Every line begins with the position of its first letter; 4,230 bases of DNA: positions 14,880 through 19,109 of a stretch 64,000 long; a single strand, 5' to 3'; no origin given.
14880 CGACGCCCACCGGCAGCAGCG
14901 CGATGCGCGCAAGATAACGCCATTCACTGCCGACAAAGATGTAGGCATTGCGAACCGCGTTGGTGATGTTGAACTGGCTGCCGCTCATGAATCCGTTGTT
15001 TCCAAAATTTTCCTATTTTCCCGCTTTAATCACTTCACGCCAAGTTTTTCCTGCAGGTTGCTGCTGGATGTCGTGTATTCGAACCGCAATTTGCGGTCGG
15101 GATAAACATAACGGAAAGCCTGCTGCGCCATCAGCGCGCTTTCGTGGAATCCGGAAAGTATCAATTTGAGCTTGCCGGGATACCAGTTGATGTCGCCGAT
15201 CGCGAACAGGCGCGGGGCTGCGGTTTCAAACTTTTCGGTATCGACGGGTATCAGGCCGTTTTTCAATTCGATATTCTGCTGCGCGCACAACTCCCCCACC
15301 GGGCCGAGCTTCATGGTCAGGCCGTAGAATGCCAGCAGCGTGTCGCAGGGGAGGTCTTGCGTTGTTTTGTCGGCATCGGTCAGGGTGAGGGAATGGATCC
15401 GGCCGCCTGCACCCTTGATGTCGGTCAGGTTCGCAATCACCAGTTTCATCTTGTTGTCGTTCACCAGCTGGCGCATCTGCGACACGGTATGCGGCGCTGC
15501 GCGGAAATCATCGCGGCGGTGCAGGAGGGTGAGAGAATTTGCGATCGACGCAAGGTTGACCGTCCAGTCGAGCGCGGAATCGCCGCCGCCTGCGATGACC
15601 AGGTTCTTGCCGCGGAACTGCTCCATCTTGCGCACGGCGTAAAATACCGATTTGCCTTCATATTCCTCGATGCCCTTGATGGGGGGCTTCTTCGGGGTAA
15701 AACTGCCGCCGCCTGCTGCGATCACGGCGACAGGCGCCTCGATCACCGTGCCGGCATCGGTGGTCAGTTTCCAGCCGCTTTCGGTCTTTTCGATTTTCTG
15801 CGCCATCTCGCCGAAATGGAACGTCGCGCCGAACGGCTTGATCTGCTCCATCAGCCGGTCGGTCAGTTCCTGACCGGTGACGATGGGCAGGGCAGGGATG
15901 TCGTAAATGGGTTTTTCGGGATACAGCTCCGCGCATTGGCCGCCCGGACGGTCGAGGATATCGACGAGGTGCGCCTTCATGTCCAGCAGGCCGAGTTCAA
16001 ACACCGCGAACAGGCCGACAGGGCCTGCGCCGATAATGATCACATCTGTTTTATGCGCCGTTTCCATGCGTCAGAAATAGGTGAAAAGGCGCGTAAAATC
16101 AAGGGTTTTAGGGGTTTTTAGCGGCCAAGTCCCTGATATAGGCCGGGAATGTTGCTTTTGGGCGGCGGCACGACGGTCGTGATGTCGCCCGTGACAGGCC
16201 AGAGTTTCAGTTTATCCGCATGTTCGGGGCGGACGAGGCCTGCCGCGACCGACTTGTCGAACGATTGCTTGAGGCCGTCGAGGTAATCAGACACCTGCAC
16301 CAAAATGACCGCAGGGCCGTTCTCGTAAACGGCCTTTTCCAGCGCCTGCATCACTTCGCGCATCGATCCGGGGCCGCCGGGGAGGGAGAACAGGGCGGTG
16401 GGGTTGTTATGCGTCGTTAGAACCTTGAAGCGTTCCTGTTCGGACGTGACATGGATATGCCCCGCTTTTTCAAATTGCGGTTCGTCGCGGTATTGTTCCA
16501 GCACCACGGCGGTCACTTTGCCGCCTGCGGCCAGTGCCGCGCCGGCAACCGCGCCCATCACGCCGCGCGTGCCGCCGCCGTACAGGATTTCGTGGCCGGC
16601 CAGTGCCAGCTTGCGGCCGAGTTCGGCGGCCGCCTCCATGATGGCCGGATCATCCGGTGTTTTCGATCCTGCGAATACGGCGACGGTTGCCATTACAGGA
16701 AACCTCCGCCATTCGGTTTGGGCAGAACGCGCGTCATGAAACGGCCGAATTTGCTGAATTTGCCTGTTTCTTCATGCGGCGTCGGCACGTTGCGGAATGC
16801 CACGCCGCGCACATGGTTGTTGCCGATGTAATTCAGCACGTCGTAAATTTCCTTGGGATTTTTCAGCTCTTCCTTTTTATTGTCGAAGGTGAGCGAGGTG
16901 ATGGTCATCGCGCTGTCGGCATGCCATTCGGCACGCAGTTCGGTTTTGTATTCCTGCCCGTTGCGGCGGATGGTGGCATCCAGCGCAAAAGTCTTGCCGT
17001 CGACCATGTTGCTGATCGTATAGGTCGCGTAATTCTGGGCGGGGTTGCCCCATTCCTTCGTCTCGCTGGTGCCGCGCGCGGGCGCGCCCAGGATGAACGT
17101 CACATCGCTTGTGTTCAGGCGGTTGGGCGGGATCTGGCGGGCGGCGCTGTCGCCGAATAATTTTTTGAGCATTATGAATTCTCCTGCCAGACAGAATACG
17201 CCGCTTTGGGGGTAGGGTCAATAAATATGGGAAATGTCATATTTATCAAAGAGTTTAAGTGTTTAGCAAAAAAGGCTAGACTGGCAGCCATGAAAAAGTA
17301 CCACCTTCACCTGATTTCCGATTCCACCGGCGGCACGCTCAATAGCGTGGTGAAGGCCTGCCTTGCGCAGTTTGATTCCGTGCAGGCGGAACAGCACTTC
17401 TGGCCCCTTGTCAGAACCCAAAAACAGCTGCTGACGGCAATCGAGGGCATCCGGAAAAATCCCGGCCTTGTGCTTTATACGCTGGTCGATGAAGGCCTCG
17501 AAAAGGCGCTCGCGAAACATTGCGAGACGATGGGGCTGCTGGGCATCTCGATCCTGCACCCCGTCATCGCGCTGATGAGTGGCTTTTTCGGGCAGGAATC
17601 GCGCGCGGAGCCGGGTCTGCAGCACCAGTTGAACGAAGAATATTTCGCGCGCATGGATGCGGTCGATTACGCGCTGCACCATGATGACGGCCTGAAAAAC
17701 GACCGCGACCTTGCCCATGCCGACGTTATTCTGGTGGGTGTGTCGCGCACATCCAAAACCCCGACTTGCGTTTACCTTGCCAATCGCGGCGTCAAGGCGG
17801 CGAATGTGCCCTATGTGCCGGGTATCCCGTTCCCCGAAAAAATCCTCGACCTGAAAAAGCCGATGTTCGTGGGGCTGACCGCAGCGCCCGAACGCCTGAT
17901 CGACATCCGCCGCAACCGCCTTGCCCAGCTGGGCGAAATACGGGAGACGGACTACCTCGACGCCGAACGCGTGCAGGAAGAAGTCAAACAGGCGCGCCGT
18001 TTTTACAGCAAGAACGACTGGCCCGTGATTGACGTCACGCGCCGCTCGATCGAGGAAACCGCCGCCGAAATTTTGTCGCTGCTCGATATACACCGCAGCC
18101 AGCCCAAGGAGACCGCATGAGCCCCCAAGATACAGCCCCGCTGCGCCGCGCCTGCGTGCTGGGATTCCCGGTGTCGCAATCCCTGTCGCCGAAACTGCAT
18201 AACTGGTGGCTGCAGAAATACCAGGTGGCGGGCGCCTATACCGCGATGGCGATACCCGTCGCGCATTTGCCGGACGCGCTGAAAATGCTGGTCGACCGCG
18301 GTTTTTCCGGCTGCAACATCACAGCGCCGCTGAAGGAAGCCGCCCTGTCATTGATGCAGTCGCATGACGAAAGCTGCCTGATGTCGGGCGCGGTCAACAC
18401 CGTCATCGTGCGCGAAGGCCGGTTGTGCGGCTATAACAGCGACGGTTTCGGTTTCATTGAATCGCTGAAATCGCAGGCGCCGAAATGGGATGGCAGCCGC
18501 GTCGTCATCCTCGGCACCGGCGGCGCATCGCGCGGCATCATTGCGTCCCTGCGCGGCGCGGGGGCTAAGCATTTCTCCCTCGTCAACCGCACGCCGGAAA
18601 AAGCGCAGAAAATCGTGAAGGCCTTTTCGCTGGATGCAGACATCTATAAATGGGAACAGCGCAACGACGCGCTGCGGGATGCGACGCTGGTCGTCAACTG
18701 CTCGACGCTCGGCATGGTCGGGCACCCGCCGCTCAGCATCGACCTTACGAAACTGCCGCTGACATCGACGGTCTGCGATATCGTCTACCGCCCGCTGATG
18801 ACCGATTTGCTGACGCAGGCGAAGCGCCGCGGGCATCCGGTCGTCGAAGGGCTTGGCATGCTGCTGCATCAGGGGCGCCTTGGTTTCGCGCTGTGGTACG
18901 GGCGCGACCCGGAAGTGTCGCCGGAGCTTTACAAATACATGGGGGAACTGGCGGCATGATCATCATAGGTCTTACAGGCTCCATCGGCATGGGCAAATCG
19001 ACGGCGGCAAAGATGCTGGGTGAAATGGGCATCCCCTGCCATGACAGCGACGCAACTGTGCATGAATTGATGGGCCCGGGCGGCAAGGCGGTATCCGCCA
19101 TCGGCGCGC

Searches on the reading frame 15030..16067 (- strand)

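Call 40: search_protein_families(library=pfam, proteins=[window:15030-16067:-], max_evalue=0.001)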
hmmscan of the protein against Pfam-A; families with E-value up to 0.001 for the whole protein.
window:15030-16067:- (345 aa): 6 families
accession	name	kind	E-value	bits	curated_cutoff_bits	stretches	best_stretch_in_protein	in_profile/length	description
PF07992.20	Pyr_redox_2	-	4.6e-24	85.8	26.1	1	8-297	2-278/291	Pyridine nucleotide-disulphide oxidoreductase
PF13738.12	Pyr_redox_3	-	1.8e-21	77.2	30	1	64-291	79-305/305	Pyridine nucleotide-disulphide oxidoreductase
PF00070.33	Pyr_redox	-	2.5e-09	38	22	1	156-211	2-59/82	Pyridine nucleotide-disulphide oxidoreductase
PF03486.20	HI0933_like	-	3.3e-08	33.7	50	0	8-42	2-36/244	HI0933-like protein Rossmann domain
PF01266.30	DAO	-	1.8e-07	31.5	27.9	1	63-122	146-206/353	FAD dependent oxidoreductase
PF13450.12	NAD_binding_8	-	0.00065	20.4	21.9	0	11-48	1-38/68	NAD(P)-binding Rossmann-like domain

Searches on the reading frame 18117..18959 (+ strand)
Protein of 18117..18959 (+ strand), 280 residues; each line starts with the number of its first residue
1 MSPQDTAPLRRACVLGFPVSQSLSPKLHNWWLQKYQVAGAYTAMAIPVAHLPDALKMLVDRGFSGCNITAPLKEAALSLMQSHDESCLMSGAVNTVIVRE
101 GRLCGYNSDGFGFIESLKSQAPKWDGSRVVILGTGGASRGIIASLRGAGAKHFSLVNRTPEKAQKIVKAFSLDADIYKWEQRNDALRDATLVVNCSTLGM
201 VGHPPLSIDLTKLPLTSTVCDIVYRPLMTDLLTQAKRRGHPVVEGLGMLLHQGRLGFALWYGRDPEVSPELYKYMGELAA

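Call 40: search_protein_families(library=pfam, proteins=[window:18117-18959:+], max_evalue=0.001)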
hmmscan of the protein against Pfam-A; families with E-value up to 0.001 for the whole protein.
window:18117-18959:+ (280 aa): 4 families
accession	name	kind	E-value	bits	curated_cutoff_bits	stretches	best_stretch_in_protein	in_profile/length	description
PF08501.16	Shikimate_dh_N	-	3.8e-20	72.4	27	1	14-96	1-83/83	Shikimate dehydrogenase substrate binding domain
PF01488.26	Shikimate_DH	-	8.3e-09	36.1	24.3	1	118-195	4-82/138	Shikimate / quinate 5-dehydrogenase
PF18317.6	SDH_C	-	1.6e-06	28.1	25.8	1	245-267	1-23/31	Shikimate 5'-dehydrogenase C-terminal domain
PF03807.23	F420_oxidored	-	0.00035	21.5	21.6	1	128-195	1-66/94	NADP oxidoreductase coenzyme F420-dependent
